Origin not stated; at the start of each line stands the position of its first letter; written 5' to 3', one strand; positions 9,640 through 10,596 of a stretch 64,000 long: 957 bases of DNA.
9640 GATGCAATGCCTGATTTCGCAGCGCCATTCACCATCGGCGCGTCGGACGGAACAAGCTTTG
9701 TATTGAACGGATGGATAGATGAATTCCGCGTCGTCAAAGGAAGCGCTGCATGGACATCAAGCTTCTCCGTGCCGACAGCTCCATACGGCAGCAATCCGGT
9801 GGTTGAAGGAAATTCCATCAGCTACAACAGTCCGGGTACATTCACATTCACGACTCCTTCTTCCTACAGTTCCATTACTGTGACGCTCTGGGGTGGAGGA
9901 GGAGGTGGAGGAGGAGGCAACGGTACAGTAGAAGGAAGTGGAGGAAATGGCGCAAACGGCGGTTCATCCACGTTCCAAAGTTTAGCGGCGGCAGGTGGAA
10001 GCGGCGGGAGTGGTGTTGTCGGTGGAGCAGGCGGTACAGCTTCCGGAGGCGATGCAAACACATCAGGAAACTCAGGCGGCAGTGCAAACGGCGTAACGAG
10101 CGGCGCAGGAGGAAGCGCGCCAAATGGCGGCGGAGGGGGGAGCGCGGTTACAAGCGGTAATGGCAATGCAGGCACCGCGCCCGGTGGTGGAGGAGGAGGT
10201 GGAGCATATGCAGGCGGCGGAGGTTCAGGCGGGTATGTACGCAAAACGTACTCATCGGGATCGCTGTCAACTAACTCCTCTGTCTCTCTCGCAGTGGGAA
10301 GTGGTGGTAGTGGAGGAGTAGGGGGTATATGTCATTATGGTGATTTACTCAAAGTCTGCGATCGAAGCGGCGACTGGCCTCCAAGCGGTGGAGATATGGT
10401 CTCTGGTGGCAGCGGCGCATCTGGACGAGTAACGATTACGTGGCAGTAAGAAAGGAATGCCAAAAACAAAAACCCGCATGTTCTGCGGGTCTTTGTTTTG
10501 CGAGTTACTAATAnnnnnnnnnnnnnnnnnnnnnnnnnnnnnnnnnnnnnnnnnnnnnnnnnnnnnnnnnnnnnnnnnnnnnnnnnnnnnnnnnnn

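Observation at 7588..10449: LamG/concanavalin-like lectin domain followed by an extreme Gly-rich (GGN-repeat) C-terminal tail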

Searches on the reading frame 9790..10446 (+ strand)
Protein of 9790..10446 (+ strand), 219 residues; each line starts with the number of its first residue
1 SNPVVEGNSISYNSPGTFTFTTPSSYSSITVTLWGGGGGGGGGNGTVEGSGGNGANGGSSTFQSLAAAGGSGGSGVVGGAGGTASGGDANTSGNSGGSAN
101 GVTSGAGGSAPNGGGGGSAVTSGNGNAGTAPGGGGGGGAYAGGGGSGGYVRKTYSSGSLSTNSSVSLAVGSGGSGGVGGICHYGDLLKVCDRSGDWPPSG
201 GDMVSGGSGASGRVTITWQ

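Call 6: search_solved_structures(query=window:9790-10446:+, max_evalue=10, show_alignments=3)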
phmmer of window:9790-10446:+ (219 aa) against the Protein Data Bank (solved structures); distinct sequences matched with E-value up to 10: 1.
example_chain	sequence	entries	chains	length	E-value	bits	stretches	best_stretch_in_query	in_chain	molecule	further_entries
4ibn_A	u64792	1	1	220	0.15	14.9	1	122-167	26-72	Ribonuclease H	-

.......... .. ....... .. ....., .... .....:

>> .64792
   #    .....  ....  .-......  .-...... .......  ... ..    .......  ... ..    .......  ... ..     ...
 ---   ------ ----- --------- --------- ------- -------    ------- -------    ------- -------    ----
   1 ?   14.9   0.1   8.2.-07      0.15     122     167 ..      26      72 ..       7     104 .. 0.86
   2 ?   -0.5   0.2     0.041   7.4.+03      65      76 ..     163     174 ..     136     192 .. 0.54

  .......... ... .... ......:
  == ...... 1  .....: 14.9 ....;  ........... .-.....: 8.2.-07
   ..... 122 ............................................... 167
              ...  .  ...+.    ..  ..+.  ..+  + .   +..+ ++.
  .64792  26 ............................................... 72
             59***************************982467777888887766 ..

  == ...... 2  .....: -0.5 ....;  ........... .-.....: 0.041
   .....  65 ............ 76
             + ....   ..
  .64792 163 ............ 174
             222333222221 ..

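Call 7: search_protein_families(library=ncbifam, proteins=[window:9790-10446:+], max_evalue=1)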
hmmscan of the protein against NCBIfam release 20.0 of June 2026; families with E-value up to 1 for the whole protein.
window:9790-10446:+ (219 aa): 0 families

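Call 8: search_protein_families(library=phrogs, proteins=[window:9790-10446:+], max_evalue=1)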
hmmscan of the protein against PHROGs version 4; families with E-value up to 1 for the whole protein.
window:9790-10446:+ (219 aa): 1 family
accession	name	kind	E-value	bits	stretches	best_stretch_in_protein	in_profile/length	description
phrog_863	-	tail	0.00065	19.7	1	11-55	402-452/690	tail fiber assembly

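Call 10: find_homologous_proteins(query=window:9790-10446:+, max_evalue=0.001)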
Query window:9790-10446:+ (219 aa): 35 proteins with E <= 0.001 among 8000 candidates.
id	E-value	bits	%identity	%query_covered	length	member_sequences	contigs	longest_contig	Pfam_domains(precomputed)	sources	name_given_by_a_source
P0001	1.5e-15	76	50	47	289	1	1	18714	PF21722.5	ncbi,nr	ncbi:MAG: hypothetical protein KBE09_03395, partial [Candidatus Pacebacteria bacterium]|nr:hypotheti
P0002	2.6e-14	71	46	13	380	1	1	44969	-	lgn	-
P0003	1.2e-13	69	43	73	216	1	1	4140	-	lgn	-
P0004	5.1e-12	64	45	74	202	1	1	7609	PF21722.5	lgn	-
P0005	1.4e-11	62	36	95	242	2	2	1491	PF21722.5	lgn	-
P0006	7.5e-11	60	36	34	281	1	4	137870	-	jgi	-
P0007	1.1e-10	60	36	96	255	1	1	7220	-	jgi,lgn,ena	-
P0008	1.6e-10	59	37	24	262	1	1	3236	-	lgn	-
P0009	1.7e-10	59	36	99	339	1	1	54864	-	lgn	-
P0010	4.2e-10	58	37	48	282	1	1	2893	-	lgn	-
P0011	1.9e-9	56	-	-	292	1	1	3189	-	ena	-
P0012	1.9e-9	56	-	-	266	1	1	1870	-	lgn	-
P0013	3.6e-9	55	45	22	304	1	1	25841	-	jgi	jgi:hypothetical protein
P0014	6.7e-9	54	-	-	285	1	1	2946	-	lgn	-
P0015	8.0e-9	53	35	100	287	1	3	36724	PF21722.5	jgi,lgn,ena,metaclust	metaclust:\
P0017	1.2e-8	53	32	96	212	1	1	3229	PF21722.5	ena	-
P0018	1.6e-8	52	54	16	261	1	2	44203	PF21722.5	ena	-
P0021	1.5e-7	49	34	34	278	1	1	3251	PF21722.5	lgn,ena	-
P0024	3.4e-6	45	34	100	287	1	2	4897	PF21722.5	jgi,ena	jgi:hypothetical protein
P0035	6.1e-4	37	63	20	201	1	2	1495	PF21722.5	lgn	-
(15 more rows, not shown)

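Call 13: search_protein_families(library=pfam, alignment_id=A1, max_evalue=0.01)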
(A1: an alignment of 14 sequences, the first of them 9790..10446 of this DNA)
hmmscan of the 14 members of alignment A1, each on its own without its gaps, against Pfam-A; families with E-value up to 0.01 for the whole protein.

A. member 1, window:9790-10446:+ (219 aa): 1 family
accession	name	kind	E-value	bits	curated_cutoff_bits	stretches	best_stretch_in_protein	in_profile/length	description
PF21722.4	Gly_rich_2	-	0.00042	20.8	24.3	1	14-61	2-48/226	Glycine-rich domain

B. families by the number of members that match (of 14 scanned): 1 family
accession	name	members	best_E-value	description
PF21722.4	Gly_rich_2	10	4e-07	Glycine-rich domain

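Call 22: predict_structure(alignment_id=A2)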
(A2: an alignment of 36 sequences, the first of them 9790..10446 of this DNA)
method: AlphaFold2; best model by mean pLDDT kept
length: 219 residues; sequences in the alignment: 36
mean_pLDDT: 90.7   pTM: 0.86
mean pLDDT of the five models: 90.7, 90.5, 90.4, 90.3, 90.1
residues with pLDDT >= 90: 175; 70-90: 11; 50-70: 31; < 50: 2
segments of 3 or more residues with pLDDT < 50: none
pLDDT, mean of each block of 10 residues (from residue 1): 76 98 96 99 77 96 98 97 98 98 95 98 96 97 98 97 98 90 56 52 89 98
secondary structure, 60 per line:
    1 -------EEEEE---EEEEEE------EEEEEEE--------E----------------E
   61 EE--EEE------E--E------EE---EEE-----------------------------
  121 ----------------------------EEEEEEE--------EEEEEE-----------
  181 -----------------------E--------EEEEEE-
elements in order: E8-12 E16-21 E28-34 E60-62 E65-67 E89-91 E149-155 E164-169 E213-218

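Call 24: fold_search(model_id=the predicted structure, library=pdb)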
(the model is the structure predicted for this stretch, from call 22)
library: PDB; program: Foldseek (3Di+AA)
matches with E <= 10: 25; with E <= 0.001: 0
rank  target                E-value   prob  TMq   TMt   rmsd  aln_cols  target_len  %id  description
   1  7yfw_a                3.4e-02  0.44  0.24  0.20  16.2       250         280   17  Cyanophage Pam3 fiber (released 2023-01-18)
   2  5e7t_H                2.5e-01  0.35  0.22  0.27  14.7       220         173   10  Structure of the tripod (BppUct-A-L) from the baseplate of bacteriophage Tuc2009 (released 2015-12-30)
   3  5e7t_G                3.0e-01  0.35  0.22  0.26  14.9       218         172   10  Structure of the tripod (BppUct-A-L) from the baseplate of bacteriophage Tuc2009 (released 2015-12-30)
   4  9d93_Pa               3.7e-01  0.25  0.27  0.12  12.4       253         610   13  Mycobacteriophage Bxb1 tail tip - Composite map and model (released 2024-09-25)
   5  4jdo_A                3.0e+00  0.04  0.19  0.19  15.1       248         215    7  Secreted chlamydial protein pgp3, coiled-coil deletion (released 2013-06-05)
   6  7nx3_F                3.1e+00  0.02  0.16  0.13  17.2       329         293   15  Crystal structure of ALK in complex with Fab324 (released 2021-10-27)
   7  8pdz_A                3.3e+00  0.04  0.17  0.26  12.0       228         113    6  Recombinant Ena3A L-Type endospore appendages (released 2023-11-08)
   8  5e7f_G                3.5e+00  0.12  0.27  0.41   8.8       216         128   10  Complex between lactococcal phage Tuc2009 RBP head domain and a nanobody (L06) (released 2015-12-30)
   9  4jdo_H                3.5e+00  0.03  0.19  0.19  19.1       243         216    8  Secreted chlamydial protein pgp3, coiled-coil deletion (released 2013-06-05)
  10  4jdn_C                3.5e+00  0.03  0.17  0.23  16.2       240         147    8  Secreted Chlamydial Protein PGP3, C-terminal Domain (released 2013-06-05)
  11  7mzy_A                3.6e+00  0.01  0.16  0.12  15.8       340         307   13  Anaplastic lymphoma kinase (ALK) extracellular fragment of ligand binding region 673-986 (released 2021-11-24)
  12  4jdn_B                4.9e+00  0.02  0.18  0.25  15.4       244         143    7  Secreted Chlamydial Protein PGP3, C-terminal Domain (released 2013-06-05)
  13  8xcj_F                5.4e+00  0.08  0.27  0.16   8.7       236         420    8  Open State of central tail fiber of bacteriophage lambda upon binding to LamB (gpJ713-LamB complex) (released 2024-05-01)
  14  4jdo_D                5.6e+00  0.02  0.19  0.19  19.1       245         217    8  Secreted chlamydial protein pgp3, coiled-coil deletion (released 2013-06-05)
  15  9ues_B                5.9e+00  0.06  0.19  0.11  12.3       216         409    6  Crystal structure of an inactive TKSP mutant in complex with the TKS propeptide (released 2026-02-18)
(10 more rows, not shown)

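Call 33: search_protein_representatives(protein=window:9790-10446:+)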
Query: 219 residues. Proteins with E-value up to 0.001 (for the whole library): 337; up to 1e-10: 81; up to 1e-30: 1. The best 150 are listed.
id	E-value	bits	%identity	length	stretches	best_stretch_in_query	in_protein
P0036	2.2e-113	394.0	100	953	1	1-219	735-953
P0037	2.0e-26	109.4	49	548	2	8-175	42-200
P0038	8.4e-26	107.4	51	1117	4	6-218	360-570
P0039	1.6e-22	96.6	52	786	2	7-177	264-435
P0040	3.9e-22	95.4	49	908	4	9-174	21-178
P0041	2.5e-21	92.8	50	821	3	3-178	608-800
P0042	3.9e-18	82.3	51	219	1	10-184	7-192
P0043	1.6e-17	80.3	53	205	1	8-185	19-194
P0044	2.2e-17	79.9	54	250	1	2-180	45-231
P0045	5.9e-17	78.4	52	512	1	5-177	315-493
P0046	6.6e-17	78.3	52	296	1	8-218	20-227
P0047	9.4e-17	77.8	56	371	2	8-179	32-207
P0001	4.7e-16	75.5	57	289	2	9-178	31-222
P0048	7.8e-16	74.8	51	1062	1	11-209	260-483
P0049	1.1e-15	74.2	53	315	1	19-178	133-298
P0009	5.5e-11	58.9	51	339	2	4-176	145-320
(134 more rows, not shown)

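Call 37: search_solved_structures(query=A2, max_evalue=1, show_alignments=4)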
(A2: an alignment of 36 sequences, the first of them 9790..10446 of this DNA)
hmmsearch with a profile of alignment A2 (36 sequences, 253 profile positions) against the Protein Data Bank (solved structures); distinct sequences matched with E-value up to 1: 0.

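Call 38: search_solved_structures(query=A1, max_evalue=10, show_alignments=3)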
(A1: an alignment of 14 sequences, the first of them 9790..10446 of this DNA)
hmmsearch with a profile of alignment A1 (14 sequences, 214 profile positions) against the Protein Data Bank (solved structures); distinct sequences matched with E-value up to 10: 1.
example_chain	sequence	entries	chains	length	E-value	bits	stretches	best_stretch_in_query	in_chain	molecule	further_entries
7ymi_1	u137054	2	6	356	1.1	12.3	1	160-214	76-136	High light inducible protein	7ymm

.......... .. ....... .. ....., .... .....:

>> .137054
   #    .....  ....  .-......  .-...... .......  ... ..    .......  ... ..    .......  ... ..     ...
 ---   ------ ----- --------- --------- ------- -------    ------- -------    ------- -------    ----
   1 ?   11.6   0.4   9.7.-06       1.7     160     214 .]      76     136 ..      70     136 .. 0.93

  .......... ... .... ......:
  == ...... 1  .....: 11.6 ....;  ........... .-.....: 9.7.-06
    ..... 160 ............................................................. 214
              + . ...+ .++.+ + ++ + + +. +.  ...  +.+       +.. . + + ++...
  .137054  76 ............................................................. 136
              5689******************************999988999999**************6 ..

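Call 39: search_dna_similar(query=window:9790-10446:+, collection=phages, mode=protein, max_evalue=0.001, max_rows=30)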
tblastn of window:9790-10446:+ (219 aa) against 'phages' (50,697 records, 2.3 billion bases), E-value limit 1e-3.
No match.

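Call 41: find_related_loci(query=A1, collection=viral_contigs, flank=5000)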
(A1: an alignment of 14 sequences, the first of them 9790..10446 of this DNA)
Query A1 (219 aa) in viral_contigs; peptide patterns used: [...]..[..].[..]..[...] (x = any residue, [..] = any of these).
600 stretches matched a pattern, but none encodes a relative of the query by tblastn (E <= 1e-3).

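Call 45: search_protein_families(library=pfam, alignment_id=A3, max_evalue=0.001)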
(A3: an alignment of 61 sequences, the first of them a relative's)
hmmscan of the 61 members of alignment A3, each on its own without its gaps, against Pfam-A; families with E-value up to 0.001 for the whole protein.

A. member 1, P0037 (548 aa): 1 family
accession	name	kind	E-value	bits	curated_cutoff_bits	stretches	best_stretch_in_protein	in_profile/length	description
PF07705.17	CARDB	-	3.7e-05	24.3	22.7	1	410-485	8-81/101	CARDB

B. families by the number of members that match (of 61 scanned): 28 families (the first 25 are shown)
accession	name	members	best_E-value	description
PF21722.4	Gly_rich_2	16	5.6e-38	Glycine-rich domain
PF13884.11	Peptidase_S74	7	1.5e-18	Chaperone of endosialidase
PF00041.27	fn3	5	2.9e-22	Fibronectin type III domain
PF00622.36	SPRY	5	1.1e-15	SPRY domain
PF24299.1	DUF7483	3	7.9e-116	Domain of unknown function (DUF7483)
PF13385.13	Laminin_G_3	3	2.8e-25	Concanavalin A-like lectin/glucanases superfamily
PF17957.7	Big_7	2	7.8e-43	Bacterial Ig domain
PF19077.6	Big_13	2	1.1e-10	Bacterial Ig-like domain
PF13750.12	Big_3_3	2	2.2e-08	Bacterial Ig-like domain (group 3)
PF25788.1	Ig_Rha78A_N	2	3.5e-07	Rha78A-like, N-terminal immunoglobulin domain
PF07705.17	CARDB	2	3.7e-05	CARDB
PF20434.5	BD-FAE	1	1.9e-43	BD-FAE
PF07859.19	Abhydrolase_3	1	1.6e-17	alpha/beta hydrolase fold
PF00326.27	Peptidase_S9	1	1.4e-12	Prolyl oligopeptidase family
PF12708.12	Pect-lyase_RHGA_epim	1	4.3e-11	Rhamnogalacturonase A/epimerase, pectate lyase-like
PF12810.13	ALK_LTK_GRD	1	5.9e-08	ALK/LTK, Glycine-rich domain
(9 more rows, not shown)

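Call 66: fold_search(model_id=the predicted structure, library=viral)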
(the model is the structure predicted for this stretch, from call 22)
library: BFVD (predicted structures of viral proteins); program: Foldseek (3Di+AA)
matches with E <= 10: 367; with E <= 0.001: 78
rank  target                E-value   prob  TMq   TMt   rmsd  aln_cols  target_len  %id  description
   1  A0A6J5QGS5            9.5e-13  1.00  0.75  0.70   3.8       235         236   29  Uncharacterized protein [uncultured Caudovirales phage]
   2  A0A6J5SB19            9.5e-13  1.00  0.74  0.25   2.9       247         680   30  Uncharacterized protein [uncultured Caudovirales phage]
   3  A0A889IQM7            1.9e-11  1.00  0.60  0.58   6.1       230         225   29  Uncharacterized protein [Pseudomonas phage Itty13]
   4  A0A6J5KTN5            5.3e-10  1.00  0.66  0.15   4.4       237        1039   30  Uncharacterized protein (Fragment) [uncultured Caudovirales phage]
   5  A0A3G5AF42            4.7e-08  1.00  0.57  0.53   7.3       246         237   22  Uncharacterized protein [Satyrvirus sp.]
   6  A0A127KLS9            1.2e-07  1.00  0.63  0.24  13.2       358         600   16  Virion structural protein [Cyanophage S-RIM32]
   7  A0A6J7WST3            2.2e-07  1.00  0.50  0.40  11.6       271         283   23  Glycine-rich domain-containing protein [uncultured Caudovirales phage]
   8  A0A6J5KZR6            1.2e-06  1.00  0.49  0.19  13.7       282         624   23  Glycine-rich domain-containing protein [uncultured Caudovirales phage]
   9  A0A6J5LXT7            1.4e-06  1.00  0.50  0.54   9.8       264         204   24  Glycine-rich domain-containing protein [uncultured Caudovirales phage]
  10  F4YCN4                2.1e-06  1.00  0.45  0.23  17.2       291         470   26  (no name in the UniProt tables at hand)
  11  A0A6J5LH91            2.3e-06  1.00  0.55  0.43   7.1       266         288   18  Glycine-rich domain-containing protein [uncultured Caudovirales phage]
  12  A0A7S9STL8            2.4e-06  1.00  0.47  0.24  10.3       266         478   23  Uncharacterized protein [Virus NIOZ-UU157]
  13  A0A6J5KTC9            3.0e-06  1.00  0.50  0.43  12.4       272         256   22  Glycine-rich domain-containing protein [uncultured Caudovirales phage]
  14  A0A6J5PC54            4.0e-06  1.00  0.48  0.24  13.2       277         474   20  Glycine-rich domain-containing protein [uncultured Caudovirales phage]
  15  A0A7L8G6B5            4.8e-06  1.00  0.40  0.19  17.2       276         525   21  Tail fiber protein [Achromobacter phage Mano]
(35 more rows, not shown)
